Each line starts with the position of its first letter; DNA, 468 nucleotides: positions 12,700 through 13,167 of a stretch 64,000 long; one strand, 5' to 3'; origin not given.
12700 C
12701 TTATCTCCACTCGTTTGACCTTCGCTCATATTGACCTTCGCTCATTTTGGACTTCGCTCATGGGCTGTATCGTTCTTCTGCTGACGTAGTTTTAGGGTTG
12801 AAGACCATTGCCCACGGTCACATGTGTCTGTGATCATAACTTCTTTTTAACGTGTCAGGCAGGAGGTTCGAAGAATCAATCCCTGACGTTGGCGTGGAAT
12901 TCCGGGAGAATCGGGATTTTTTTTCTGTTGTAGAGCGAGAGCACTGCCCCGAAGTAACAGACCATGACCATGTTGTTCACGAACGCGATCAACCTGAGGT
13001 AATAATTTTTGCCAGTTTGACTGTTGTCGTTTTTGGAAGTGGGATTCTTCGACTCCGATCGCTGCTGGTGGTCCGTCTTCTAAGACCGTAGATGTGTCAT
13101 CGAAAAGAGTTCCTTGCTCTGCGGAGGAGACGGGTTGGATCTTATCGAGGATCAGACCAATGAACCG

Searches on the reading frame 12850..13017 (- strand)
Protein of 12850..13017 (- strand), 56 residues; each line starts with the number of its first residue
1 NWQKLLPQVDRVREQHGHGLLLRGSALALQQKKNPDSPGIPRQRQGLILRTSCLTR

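Call 65: search_solved_structures(query=A7, max_evalue=10, show_alignments=3)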
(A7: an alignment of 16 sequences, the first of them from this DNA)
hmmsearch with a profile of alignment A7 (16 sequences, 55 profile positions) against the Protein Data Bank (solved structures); distinct sequences matched with E-value up to 10: 4.
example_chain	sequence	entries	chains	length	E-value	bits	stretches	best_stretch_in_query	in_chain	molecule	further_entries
7zgi_A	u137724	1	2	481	0.9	12.6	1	12-31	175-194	Peptidylprolyl isomerase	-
9ld4_A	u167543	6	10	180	0.91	12.6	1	10-20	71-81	Probable RNA 2'-phosphotransferase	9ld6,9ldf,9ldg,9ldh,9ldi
9ld3_A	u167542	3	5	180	0.92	12.6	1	10-20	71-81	Probable RNA 2'-phosphotransferase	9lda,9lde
9ldc_A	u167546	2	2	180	0.92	12.6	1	10-20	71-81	Probable RNA 2'-phosphotransferase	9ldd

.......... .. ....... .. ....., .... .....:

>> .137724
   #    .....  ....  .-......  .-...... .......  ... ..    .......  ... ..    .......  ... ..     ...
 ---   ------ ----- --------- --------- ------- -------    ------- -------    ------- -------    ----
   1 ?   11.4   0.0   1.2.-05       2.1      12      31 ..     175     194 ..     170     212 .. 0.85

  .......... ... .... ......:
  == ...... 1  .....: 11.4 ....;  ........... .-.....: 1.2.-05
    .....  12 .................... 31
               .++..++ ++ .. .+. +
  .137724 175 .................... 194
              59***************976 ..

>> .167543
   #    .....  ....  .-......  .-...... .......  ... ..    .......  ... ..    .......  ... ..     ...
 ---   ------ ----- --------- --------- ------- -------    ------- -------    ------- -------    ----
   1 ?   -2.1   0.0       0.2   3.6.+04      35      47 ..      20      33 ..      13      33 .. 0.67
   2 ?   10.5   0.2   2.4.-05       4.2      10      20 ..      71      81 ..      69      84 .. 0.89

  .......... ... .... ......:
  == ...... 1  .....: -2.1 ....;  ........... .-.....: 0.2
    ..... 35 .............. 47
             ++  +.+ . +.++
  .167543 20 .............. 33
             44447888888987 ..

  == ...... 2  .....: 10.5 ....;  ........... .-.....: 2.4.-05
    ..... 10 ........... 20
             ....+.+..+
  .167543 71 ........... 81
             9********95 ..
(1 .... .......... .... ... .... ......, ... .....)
